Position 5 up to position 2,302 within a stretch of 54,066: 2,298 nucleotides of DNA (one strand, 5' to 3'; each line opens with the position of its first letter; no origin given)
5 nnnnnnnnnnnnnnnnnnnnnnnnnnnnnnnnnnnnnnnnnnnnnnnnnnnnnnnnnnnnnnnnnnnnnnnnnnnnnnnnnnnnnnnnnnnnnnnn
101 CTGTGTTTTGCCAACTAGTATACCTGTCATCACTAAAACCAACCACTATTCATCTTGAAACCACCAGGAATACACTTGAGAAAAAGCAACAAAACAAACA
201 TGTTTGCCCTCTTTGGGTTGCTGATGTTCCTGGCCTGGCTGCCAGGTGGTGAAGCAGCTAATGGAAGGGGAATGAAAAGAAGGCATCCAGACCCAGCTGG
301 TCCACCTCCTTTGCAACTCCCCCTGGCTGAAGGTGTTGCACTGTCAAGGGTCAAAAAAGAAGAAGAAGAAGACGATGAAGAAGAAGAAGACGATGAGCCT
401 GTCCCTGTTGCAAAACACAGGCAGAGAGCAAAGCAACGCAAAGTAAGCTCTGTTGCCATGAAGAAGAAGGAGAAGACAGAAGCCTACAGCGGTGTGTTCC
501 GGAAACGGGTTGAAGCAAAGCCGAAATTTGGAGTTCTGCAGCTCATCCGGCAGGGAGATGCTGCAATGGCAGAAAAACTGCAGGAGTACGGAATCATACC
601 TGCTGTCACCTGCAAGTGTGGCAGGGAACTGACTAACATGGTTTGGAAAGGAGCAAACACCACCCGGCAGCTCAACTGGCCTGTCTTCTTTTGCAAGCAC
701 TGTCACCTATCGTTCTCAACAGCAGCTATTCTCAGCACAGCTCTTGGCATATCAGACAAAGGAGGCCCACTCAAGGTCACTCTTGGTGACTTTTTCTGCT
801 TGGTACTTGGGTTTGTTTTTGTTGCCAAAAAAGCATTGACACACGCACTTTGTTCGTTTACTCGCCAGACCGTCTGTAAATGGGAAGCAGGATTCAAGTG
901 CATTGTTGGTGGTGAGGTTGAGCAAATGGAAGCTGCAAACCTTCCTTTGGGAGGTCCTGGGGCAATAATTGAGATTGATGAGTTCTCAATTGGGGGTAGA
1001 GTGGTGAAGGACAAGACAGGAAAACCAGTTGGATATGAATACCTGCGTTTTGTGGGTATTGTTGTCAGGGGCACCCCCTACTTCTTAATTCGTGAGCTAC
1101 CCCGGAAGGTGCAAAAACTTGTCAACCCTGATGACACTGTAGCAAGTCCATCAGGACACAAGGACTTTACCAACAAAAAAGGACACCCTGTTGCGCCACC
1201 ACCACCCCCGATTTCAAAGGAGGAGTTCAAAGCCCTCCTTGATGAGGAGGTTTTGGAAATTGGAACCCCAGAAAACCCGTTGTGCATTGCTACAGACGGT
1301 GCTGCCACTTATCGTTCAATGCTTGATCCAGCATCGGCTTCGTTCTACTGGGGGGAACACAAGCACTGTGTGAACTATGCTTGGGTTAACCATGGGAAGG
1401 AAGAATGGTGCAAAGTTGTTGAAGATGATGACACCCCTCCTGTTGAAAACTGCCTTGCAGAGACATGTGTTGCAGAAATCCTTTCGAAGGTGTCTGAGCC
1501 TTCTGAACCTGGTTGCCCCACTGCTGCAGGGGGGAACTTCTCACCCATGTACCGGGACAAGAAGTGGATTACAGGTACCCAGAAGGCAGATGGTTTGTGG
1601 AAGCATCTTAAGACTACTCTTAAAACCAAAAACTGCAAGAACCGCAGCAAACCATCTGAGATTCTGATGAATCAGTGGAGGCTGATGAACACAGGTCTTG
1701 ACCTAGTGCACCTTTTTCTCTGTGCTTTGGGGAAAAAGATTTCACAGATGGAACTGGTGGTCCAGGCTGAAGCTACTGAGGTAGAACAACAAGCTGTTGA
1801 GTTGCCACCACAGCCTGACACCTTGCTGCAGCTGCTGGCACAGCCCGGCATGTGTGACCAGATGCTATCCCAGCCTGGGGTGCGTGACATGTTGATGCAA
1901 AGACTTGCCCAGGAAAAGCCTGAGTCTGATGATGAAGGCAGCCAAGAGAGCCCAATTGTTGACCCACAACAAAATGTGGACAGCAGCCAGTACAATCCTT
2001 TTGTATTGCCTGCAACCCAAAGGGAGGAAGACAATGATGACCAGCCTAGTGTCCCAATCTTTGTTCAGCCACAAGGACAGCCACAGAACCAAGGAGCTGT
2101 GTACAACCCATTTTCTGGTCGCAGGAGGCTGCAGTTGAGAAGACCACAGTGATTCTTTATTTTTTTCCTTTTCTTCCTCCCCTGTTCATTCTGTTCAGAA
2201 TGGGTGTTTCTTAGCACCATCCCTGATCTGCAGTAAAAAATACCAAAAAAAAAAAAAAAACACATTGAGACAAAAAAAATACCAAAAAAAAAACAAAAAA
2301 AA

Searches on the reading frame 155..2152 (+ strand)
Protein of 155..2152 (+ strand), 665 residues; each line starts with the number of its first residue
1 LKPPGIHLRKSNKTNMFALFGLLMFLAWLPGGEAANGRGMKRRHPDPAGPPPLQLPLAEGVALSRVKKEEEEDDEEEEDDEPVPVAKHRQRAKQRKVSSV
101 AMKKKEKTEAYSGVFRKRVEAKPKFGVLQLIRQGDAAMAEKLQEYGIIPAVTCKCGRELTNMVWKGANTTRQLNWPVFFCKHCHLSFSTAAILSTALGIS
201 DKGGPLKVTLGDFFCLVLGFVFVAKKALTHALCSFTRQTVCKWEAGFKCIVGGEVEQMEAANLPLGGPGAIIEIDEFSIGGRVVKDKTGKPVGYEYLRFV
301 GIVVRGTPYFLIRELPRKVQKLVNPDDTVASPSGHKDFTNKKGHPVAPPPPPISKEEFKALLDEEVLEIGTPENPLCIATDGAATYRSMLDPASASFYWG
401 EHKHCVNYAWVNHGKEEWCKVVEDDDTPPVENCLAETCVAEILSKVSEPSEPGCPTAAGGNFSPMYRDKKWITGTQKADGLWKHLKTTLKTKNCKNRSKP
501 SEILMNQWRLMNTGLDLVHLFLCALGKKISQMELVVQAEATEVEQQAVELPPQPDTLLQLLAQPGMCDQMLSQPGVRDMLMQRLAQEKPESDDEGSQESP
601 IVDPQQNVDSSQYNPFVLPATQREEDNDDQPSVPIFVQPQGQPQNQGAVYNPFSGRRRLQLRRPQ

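Call 7: search_protein_families(library=pfam, proteins=[window:155-2152:+], max_evalue=0.01)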
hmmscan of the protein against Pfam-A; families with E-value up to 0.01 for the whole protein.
window:155-2152:+ (665 aa): 0 families

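Call 34: search_protein_families(library=pfam, proteins=[window:155-2152:+], max_evalue=10)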
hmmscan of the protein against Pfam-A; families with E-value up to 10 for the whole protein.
window:155-2152:+ (665 aa): 1 family
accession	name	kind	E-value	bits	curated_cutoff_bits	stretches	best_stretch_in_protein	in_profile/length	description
PF11521.13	TFIIE-A_C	-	0.93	10.4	22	1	65-112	24-73/85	C-terminal general transcription factor TFIIE alpha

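Call 38: search_protein_families(library=ncbifam, proteins=[window:155-2152:+], max_evalue=10)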
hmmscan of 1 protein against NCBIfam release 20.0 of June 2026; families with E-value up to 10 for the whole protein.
window:155-2152:+ (665 aa): 1 family
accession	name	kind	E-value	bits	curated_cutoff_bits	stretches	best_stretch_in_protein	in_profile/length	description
NF003004.0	PRK03814.1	equivalog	0.2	12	84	1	501-542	5-46/86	oxaloacetate decarboxylase subunit gamma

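Call 48: find_homologous_proteins(query=window:155-2152:+, max_evalue=0.001)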
Query window:155-2152:+: 8000 candidates shared short words with the query, none scored E <= 0.001.

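Call 59: search_protein_representatives(protein=window:155-2152:+)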
Query: 665 residues. Proteins with E-value up to 0.001 (for the whole library): 18; up to 1e-10: 5; up to 1e-30: 3. The best 18 are listed.
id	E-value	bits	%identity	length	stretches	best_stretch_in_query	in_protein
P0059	9.1e-70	252.3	38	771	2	205-529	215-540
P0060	5.1e-53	196.9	43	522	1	258-530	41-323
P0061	1.6e-36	142.4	47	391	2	254-418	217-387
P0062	4.1e-20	88.2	27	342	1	116-423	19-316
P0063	3.2e-18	81.9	35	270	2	261-421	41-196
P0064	1.3e-10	56.8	32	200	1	82-271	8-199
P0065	5.8e-10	54.6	31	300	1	123-322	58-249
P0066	1.8e-09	53.0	31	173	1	261-391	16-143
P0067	6.7e-08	47.8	60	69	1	379-423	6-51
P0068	2.4e-07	46.0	55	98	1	378-424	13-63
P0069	5.2e-07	44.9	37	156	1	85-197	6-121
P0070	1.5e-05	40.1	44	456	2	389-429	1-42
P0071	1.5e-05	40.0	34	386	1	230-420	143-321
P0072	1.5e-05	40.0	45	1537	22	383-407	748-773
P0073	6.0e-05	38.1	39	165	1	87-201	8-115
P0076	5.8e-04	34.8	25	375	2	195-325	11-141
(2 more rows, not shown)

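Call 61: search_protein_families(library=pfam, alignment_id=A2, max_evalue=0.01)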
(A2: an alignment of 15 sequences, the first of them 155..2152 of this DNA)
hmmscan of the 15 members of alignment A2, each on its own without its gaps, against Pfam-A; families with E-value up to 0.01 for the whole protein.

A. member 1, window:155-2152:+ (665 aa): 0 families

B. families by the number of members that match (of 15 scanned): 2 families
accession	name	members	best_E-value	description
PF13384.12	HTH_23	1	0.00062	Homeodomain-like domain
PF13610.12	DDE_Tnp_IS240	1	0.0069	DDE domain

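Call 68: predict_structure(alignment_id=A2)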
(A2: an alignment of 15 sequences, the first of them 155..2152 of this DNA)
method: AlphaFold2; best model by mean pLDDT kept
length: 665 residues; sequences in the alignment: 15
mean_pLDDT: 63.4   pTM: 0.55
mean pLDDT of the five models: 63.4, 63.3, 62.3, 62.3, 58.9
residues with pLDDT >= 90: 91; 70-90: 234; 50-70: 97; < 50: 243
segments of 3 or more residues with pLDDT < 50: 1-14, 28-101, 112-116, 119-124, 167-170, 417-440, 447-468, 535-539, 544-547, 549-551, 587-665
pLDDT, mean of each block of 10 residues (from residue 1): 36 53 55 32 37 31 34 39 32 32 54 47 56 80 85 84 62 74 83 70 62 85 81 79 83 85 90 89 89 90 87 90 91 76 91 93 95 90 89 93 89 51 30 40 49 37 47 74 80 62 75 76 86 55 49 61 74 75 60 39 32 30 33 34 31 30 35
secondary structure, 60 per line:
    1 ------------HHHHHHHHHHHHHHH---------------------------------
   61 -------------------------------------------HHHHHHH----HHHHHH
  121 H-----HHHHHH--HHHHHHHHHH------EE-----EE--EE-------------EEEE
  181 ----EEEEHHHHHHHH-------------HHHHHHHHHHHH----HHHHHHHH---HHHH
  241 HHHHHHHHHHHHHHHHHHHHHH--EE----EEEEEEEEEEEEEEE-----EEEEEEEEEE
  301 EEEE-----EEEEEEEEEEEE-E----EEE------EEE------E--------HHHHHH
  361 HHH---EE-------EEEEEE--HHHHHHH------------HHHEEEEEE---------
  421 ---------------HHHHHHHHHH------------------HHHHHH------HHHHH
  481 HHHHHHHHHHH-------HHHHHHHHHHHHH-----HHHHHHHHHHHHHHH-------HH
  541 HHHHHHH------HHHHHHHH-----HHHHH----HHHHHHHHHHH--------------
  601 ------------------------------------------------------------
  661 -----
elements in order (helices of 4 or more, strands of 3 or more residues): H13-27 H104-110 H115-121 H127-132 H135-144 E177-180 E185-188 H189-196 H210-221 H226-233 H237-262 E271-285 E291-304 E310-321 E328-330 E337-339 H355-363 E376-381 H384-390 E406-411 H436-445 H464-469 H476-491 H499-511 H517-531 H539-547 H554-561 H567-571 H576-586

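Call 73: fold_search(model_id=the predicted structure, library=viral)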
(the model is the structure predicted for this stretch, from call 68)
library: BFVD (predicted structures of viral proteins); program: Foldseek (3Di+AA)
matches with E <= 10: 329; with E <= 0.001: 1
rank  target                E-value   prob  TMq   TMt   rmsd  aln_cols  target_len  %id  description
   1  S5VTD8                7.2e-06  1.00  0.18  0.30  20.3       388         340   11  (no name in the UniProt tables at hand)
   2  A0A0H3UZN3            2.4e-02  0.23  0.08  0.19  20.1       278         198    9  (no name in the UniProt tables at hand)
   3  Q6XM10                5.4e-02  0.11  0.07  0.17  19.0       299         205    8  FirrV-1-B26 [Feldmannia irregularis virus a]
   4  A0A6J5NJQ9            1.0e-01  0.28  0.10  0.28  10.7       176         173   13  ribonuclease H [uncultured Caudovirales phage]
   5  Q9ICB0                1.5e-01  0.30  0.10  0.21  11.7       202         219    7  Reverse transcriptase (Fragment) [Sheep pulmonary adenomatosis virus]
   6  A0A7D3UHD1            1.5e-01  0.28  0.06  0.21  18.4       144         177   12  (no name in the UniProt tables at hand)
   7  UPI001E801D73         1.8e-01  0.30  0.05  0.14   8.2        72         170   19  (no name look-up for this kind of identifier)
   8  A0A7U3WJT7            1.8e-01  0.18  0.09  0.27  18.0       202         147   11  Uncharacterized protein [Stenotrophomonas phage Salva]
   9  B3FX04                1.9e-01  0.25  0.09  0.16  12.0       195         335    9  Pol protein (Fragment) [Simian foamy virus]
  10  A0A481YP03            2.3e-01  0.23  0.09  0.25  11.0       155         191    8  ribonuclease H [Pithovirus LCDPAC02]
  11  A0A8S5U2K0            2.3e-01  0.13  0.07  0.16   9.8       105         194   10  Uncharacterized protein [Myoviridae sp. ctCdG12]
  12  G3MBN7                2.7e-01  0.28  0.11  0.33   8.9       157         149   13  Gp171 [Bacillus phage G]
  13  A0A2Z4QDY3            3.2e-01  0.10  0.10  0.07  20.0       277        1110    9  Putative DNA polymerase/3'-5' exonuclease domain [Klebsiella phage ZCKP1]
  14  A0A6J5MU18            3.3e-01  0.30  0.07  0.26   6.7        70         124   10  Uncharacterized protein [uncultured Caudovirales phage]
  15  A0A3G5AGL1            3.5e-01  0.18  0.10  0.23  12.0       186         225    9  Uncharacterized protein [Solumvirus sp.]
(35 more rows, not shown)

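Call 81: list_cluster_members(proteins=[P0059, P0060, P0061, P0062, P0063, P0065, P0071, P0076])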
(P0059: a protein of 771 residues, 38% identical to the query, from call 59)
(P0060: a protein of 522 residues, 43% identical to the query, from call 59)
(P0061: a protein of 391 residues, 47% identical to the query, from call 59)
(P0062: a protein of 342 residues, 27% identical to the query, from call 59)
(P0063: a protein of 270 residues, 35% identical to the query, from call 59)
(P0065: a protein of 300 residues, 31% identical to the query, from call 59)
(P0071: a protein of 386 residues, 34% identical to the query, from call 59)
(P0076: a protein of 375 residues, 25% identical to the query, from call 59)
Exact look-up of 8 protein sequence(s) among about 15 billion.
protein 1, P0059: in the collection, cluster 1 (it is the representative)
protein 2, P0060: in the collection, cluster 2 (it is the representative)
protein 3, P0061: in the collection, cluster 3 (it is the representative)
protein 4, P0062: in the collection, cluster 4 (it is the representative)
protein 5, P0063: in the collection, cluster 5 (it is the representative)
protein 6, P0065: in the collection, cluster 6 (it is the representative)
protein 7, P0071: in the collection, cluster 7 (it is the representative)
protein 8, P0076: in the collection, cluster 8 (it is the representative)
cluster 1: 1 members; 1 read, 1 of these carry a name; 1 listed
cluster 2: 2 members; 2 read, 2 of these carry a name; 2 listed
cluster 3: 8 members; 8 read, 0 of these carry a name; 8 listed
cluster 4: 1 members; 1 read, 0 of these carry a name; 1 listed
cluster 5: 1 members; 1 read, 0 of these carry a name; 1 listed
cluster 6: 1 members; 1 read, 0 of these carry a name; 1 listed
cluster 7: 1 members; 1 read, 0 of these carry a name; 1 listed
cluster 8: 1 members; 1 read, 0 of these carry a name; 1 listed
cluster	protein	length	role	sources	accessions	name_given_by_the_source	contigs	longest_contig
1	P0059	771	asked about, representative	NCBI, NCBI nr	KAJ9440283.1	hypothetical protein DIPPA_20292 [Diplonema papillatum]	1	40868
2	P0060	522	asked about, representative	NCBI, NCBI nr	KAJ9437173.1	hypothetical protein DIPPA_63742 [Diplonema papillatum]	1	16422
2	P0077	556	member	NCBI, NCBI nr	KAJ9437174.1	hypothetical protein DIPPA_63742 [Diplonema papillatum]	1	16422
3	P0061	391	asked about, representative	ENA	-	-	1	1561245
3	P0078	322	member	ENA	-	-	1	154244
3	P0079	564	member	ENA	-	-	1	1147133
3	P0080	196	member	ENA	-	-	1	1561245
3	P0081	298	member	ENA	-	-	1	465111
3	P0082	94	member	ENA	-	-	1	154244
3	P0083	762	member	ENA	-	-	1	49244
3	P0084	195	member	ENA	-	-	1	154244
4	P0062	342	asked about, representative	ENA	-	-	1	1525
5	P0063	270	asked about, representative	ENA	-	-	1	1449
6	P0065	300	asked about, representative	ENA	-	-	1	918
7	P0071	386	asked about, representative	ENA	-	-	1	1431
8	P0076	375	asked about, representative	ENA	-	-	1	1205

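Call 82: find_encoding_contigs(protein=P0083, flank=10000, max_places=6)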
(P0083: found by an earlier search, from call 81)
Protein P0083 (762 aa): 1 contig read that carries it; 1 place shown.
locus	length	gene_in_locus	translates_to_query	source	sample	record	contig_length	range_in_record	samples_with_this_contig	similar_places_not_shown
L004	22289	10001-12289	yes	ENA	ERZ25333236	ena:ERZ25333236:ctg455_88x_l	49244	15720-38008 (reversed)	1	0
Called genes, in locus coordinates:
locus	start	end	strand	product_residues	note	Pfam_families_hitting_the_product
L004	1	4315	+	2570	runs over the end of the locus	PF00078:RVT_1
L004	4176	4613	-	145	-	-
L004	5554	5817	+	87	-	-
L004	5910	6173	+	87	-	-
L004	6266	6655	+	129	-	-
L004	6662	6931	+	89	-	-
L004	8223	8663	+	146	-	-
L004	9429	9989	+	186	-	-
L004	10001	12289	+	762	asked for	-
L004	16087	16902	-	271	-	-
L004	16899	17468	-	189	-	-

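Call 83: find_encoding_contigs(protein=P0079, flank=10000, max_places=6)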
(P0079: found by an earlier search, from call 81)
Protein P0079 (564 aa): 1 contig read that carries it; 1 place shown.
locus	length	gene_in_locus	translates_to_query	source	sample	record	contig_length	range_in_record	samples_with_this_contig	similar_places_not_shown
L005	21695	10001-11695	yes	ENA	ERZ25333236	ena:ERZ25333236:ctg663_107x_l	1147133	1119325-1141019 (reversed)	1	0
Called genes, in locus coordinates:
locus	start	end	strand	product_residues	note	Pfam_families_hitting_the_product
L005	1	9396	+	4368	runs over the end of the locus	-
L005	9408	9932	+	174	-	-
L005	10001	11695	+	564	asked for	-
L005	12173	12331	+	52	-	-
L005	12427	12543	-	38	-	-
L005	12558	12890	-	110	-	-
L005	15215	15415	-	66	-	-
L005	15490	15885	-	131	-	-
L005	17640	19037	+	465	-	-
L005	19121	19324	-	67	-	-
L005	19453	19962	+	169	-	-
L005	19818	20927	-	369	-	-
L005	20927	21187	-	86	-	-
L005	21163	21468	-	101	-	-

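Call 84: find_encoding_contigs(protein=P0061, flank=10000, max_places=6)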
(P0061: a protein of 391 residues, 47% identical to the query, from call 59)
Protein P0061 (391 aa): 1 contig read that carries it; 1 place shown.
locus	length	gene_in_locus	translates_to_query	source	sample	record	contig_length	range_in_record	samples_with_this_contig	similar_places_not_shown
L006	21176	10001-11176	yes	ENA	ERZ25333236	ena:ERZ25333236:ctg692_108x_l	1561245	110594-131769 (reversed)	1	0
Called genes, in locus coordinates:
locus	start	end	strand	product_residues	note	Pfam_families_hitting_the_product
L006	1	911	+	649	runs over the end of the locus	PF04571:Lipin_N, PF08235:LNS2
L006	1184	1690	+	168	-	PF08235:LNS2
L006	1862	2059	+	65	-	-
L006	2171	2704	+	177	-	-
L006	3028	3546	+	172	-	-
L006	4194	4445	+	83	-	-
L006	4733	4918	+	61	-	-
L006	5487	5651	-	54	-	-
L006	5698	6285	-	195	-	-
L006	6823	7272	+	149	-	-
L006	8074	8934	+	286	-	-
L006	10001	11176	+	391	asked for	-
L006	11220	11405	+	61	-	-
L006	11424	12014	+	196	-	-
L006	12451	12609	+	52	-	-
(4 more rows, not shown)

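Call 85: find_encoding_contigs(protein=P0081, flank=10000, max_places=6)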
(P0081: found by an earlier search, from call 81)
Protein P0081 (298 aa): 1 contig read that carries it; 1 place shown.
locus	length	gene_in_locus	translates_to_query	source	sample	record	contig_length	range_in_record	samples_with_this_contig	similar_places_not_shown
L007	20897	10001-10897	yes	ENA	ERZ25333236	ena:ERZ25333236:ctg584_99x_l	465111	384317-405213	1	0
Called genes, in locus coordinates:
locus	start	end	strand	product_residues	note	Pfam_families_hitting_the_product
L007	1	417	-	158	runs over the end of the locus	-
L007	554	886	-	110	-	-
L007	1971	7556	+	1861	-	PF00078:RVT_1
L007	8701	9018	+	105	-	-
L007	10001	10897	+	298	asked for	-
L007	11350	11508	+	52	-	-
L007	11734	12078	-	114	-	-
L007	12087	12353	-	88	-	-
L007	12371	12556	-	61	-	-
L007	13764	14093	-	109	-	-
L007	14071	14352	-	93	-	-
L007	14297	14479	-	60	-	-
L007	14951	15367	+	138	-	-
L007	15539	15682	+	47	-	-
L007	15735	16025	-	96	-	-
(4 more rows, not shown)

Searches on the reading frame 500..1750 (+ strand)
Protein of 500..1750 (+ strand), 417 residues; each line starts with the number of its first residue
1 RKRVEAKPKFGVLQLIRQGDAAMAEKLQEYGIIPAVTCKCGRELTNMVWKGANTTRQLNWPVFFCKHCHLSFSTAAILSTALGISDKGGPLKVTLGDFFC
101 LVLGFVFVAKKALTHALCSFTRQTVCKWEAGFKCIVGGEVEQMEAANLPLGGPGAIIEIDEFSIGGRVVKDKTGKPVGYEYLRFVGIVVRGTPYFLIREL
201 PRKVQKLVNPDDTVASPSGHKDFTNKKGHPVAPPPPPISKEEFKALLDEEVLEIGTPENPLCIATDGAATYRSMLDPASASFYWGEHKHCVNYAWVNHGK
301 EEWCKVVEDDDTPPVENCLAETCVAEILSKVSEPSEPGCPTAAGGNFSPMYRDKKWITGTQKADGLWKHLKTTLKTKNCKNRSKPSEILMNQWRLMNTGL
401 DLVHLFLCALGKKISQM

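Call 58: predict_structure(protein=window:500-1750:+)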
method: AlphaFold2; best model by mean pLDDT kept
length: 417 residues; sequences in the alignment: 1
mean_pLDDT: 35.7   pTM: 0.21
mean pLDDT of the five models: 35.7, 28.8, 26.8, 26.3, 24.6
residues with pLDDT >= 90: 0; 70-90: 1; 50-70: 15; < 50: 401
segments of 3 or more residues with pLDDT < 50: 1-128, 130-156, 158-169, 179-184, 188-298, 300-405, 408-417
pLDDT, mean of each block of 10 residues (from residue 1): 32 29 39 31 30 31 32 35 38 39 40 30 41 39 42 44 49 59 47 43 36 30 29 36 37 32 28 25 27 36 36 35 33 27 23 31 37 33 34 41 47 40
secondary structure, 60 per line:
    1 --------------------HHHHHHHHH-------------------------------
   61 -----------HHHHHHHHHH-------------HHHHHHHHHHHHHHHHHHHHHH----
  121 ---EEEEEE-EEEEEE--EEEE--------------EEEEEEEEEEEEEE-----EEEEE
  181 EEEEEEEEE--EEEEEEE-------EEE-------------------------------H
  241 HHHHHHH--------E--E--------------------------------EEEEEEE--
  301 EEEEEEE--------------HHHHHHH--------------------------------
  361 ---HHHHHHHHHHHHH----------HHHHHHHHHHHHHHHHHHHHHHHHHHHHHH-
elements in order: H21-29 H72-81 H95-116 E124-129 E131-136 E139-142 E157-170 E176-189 E192-198 E206-208 H240-247 E292-298 E301-307 H322-328 H364-376 H387-416
